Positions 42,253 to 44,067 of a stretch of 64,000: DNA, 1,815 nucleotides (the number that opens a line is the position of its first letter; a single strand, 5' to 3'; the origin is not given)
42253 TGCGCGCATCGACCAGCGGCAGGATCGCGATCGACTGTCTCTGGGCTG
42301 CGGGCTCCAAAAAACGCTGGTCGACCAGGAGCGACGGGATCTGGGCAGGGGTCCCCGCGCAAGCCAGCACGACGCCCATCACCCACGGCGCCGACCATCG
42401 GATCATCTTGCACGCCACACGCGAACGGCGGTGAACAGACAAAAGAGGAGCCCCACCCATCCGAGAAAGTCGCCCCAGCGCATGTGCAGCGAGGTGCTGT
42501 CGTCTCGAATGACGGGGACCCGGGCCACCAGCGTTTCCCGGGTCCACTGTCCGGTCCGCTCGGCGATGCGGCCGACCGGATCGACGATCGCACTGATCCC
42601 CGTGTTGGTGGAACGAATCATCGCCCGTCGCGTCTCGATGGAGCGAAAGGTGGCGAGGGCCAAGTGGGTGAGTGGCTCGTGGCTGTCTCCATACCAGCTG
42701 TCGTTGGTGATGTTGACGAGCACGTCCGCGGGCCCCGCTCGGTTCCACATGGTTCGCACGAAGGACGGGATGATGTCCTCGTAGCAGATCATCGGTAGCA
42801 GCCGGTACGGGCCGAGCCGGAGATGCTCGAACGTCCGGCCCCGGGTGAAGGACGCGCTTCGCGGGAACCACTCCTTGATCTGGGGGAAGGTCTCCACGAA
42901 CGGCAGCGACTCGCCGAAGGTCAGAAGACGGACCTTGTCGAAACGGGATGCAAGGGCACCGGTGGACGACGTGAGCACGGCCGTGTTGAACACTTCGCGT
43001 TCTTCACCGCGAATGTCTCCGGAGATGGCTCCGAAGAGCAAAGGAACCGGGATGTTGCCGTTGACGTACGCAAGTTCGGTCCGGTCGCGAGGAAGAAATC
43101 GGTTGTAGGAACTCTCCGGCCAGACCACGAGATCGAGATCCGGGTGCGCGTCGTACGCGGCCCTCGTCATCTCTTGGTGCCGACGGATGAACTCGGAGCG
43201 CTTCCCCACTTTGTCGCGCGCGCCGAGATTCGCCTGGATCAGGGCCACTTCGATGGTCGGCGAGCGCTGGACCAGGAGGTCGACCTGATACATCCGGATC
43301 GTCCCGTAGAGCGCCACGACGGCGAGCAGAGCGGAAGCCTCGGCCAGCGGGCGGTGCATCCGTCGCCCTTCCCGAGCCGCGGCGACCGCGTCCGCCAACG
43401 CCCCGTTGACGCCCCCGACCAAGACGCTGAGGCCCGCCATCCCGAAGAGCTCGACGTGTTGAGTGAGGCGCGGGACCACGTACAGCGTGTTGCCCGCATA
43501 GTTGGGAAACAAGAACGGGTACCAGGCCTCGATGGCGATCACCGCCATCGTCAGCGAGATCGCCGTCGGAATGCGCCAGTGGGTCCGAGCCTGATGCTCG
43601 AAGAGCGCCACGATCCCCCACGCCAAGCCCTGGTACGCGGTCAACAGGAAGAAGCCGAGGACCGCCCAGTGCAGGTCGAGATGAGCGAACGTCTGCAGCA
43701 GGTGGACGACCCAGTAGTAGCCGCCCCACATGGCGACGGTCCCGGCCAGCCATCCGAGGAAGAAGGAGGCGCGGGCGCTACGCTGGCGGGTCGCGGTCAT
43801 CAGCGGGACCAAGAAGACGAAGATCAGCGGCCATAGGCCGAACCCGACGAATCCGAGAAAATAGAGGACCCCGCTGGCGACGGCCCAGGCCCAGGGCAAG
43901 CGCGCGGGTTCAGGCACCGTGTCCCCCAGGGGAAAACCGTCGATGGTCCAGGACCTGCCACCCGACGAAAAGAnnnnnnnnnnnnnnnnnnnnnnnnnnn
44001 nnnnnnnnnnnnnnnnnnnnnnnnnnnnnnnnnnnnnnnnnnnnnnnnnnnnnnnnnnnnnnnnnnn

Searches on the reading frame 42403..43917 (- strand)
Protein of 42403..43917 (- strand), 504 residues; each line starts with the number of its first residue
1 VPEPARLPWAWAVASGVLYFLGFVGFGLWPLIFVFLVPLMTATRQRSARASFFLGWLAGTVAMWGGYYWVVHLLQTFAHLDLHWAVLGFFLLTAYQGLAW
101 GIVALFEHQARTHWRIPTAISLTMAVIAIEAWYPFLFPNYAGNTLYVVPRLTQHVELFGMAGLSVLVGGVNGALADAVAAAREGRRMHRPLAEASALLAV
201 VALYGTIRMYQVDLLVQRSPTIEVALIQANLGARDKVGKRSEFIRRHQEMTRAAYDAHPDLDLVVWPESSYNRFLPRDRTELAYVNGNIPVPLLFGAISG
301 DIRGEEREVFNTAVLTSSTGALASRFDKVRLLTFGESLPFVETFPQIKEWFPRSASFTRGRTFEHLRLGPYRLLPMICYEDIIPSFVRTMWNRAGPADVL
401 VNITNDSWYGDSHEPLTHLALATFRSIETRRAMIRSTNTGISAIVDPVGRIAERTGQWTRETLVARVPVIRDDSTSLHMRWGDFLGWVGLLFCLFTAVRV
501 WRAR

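Call 17: search_protein_families(library=pfam, proteins=[window:42403-43917:-], max_evalue=0.0001)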
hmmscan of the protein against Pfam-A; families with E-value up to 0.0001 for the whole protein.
window:42403-43917:- (504 aa): 2 families
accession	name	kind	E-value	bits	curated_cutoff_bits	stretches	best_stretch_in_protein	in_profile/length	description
PF00795.27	CN_hydrolase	-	5.5e-23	82.1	23.2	1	224-468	2-247/256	Carbon-nitrogen hydrolase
PF20154.4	LNT_N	-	7.3e-20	72.2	27.1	1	15-172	1-158/159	Apolipoprotein N-acyltransferase N-terminal domain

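Call 54: find_homologous_proteins(query=window:42403-43917:-, max_evalue=1e-30)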
Query window:42403-43917:- (504 aa): 1018 proteins with E <= 1e-30 among 8000 candidates; the best 120 are listed.
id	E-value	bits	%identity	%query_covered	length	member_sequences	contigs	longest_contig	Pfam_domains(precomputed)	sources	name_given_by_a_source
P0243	0.0e+0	1151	100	100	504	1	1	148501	PF20154.5,PF00795.28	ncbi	-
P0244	5.9e-216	736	66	97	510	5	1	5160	PF20154.5,PF00795.28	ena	-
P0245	3.4e-215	734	65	99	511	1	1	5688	PF20154.5,PF00795.28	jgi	-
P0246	3.1e-214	730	66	97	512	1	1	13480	PF20154.5,PF00795.28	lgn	-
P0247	2.5e-213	727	65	99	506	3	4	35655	PF20154.5,PF00795.28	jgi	-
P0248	8.0e-211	719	64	97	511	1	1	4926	PF20154.5,PF00795.28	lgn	-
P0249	3.6e-191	654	65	90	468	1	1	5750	PF20154.5,PF00795.28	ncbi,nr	ncbi:MAG: apolipoprotein N-acyltransferase, partial [Myxococcales bacterium]|nr:apolipoprotein N-acy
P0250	1.1e-183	630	62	96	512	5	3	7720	PF20154.5,PF00795.28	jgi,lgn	jgi:apolipoprotein N-acyltransferase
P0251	4.7e-178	611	58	95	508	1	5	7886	PF20154.5,PF00795.28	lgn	-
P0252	1.6e-177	609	57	99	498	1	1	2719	PF20154.5,PF00795.28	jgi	jgi:apolipoprotein N-acyltransferase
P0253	7.9e-172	591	56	99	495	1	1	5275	PF20154.5,PF00795.28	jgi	jgi:apolipoprotein N-acyltransferase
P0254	1.4e-170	587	56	95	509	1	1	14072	PF20154.5,PF00795.28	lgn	-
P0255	5.0e-169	581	56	98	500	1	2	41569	PF20154.5,PF00795.28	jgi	jgi:apolipoprotein N-acyltransferase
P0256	1.1e-167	577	55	99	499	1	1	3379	PF20154.5,PF00795.28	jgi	jgi:apolipoprotein N-acyltransferase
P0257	1.7e-166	573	55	97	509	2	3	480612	PF20154.5,PF00795.28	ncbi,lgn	-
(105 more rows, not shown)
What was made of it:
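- Tried and rejected: The organism was therefore inferred from the neighbouring Lnt, whose best named relatives are Myxococcales/Myxococcota MAGs at about 65% identity (call 54).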
